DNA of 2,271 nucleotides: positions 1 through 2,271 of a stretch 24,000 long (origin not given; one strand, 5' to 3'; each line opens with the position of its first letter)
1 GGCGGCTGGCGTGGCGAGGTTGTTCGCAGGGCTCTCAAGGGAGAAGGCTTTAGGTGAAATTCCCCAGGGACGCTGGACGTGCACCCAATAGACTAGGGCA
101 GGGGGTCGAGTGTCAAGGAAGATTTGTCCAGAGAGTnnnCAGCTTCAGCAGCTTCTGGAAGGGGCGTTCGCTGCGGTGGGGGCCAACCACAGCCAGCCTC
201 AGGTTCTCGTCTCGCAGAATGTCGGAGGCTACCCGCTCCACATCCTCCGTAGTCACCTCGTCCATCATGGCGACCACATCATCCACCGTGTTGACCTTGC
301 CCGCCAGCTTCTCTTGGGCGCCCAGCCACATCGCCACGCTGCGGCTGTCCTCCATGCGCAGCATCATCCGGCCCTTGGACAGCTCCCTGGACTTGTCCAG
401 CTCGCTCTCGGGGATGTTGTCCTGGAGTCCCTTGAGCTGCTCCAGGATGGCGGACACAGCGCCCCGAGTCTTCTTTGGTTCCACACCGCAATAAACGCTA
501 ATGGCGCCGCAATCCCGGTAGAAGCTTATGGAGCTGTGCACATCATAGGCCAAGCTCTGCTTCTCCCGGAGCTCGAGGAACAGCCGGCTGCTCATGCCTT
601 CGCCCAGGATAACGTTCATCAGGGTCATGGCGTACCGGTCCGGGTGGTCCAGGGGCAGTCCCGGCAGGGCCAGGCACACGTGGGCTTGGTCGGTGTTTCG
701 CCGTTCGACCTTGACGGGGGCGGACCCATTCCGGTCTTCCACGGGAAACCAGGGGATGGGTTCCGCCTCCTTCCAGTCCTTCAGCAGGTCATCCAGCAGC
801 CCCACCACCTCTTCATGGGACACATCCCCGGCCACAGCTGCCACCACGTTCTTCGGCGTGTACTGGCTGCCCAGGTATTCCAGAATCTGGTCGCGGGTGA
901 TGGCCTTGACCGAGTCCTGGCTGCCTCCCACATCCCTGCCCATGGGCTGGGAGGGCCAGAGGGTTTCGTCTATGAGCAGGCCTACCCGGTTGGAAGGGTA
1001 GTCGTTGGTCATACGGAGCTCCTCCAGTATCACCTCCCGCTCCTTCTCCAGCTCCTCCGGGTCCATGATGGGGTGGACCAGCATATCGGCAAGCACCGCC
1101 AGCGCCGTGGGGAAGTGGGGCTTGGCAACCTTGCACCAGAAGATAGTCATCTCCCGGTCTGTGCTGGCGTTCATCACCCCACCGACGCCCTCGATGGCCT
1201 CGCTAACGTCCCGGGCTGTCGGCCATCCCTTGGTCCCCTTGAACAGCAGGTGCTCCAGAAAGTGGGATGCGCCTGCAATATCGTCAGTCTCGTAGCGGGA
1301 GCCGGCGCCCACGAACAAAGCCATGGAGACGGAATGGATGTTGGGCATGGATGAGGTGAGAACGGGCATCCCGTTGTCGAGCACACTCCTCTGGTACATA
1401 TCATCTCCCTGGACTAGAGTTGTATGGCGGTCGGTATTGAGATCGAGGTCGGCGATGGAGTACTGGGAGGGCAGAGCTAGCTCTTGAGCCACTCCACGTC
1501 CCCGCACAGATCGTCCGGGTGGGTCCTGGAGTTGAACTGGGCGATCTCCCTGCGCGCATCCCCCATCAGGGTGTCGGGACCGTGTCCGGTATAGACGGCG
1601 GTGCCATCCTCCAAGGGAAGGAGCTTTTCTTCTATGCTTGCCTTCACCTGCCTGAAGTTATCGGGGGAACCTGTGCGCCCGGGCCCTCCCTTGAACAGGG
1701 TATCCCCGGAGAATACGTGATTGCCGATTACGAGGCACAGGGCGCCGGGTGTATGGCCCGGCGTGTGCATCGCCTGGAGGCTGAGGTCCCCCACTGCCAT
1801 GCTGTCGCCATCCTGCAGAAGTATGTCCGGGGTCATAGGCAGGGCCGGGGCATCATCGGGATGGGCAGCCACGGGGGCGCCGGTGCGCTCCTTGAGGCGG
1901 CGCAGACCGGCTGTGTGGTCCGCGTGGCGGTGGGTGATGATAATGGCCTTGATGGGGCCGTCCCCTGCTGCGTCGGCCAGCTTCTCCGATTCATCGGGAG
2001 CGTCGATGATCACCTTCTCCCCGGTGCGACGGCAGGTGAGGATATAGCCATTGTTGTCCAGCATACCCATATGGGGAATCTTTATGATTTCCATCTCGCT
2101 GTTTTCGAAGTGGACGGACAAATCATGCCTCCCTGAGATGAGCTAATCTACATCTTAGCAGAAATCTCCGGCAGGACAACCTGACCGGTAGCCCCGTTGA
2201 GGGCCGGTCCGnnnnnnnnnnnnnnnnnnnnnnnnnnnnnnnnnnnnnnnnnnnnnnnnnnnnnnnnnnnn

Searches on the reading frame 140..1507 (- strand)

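Call 118: search_protein_families(library=pfam, proteins=[window:140-1507:-], max_evalue=0.05)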
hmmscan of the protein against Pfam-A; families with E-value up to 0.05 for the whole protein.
window:140-1507:- (456 aa): 2 families
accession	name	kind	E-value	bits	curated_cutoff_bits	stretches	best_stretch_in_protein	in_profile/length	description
PF05193.26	Peptidase_M16_C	-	1.5e-44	152.4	23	1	203-375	2-179/181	Peptidase M16 inactive domain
PF00675.25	Peptidase_M16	-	2.4e-37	128.5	22.3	1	49-193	2-145/149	Insulinase (Peptidase family M16)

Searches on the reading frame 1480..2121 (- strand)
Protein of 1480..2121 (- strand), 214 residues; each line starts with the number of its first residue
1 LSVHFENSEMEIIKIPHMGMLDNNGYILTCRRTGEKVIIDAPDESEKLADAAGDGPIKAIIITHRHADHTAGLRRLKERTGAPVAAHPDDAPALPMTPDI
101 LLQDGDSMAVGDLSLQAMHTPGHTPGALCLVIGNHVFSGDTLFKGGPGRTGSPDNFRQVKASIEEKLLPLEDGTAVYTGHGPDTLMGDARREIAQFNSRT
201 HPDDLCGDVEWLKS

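Call 118: search_protein_families(library=pfam, proteins=[window:1480-2121:-], max_evalue=0.05)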
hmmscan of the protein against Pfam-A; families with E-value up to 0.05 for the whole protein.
window:1480-2121:- (214 aa): 4 families
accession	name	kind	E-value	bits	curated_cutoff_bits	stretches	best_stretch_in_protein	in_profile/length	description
PF00753.33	Lactamase_B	-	8.3e-24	85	22.7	1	26-180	9-196/196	Metallo-beta-lactamase superfamily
PF12706.13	Lactamase_B_2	-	4.5e-07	30.1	27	1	54-98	26-74/200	Beta-lactamase superfamily domain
PF14597.12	Lactamase_B_5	-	0.00021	21.3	28.4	1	36-140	34-136/199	Metallo-beta-lactamase superfamily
PF13483.12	Lactamase_B_3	-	0.036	14.5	24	0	27-121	11-81/160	Beta-lactamase superfamily domain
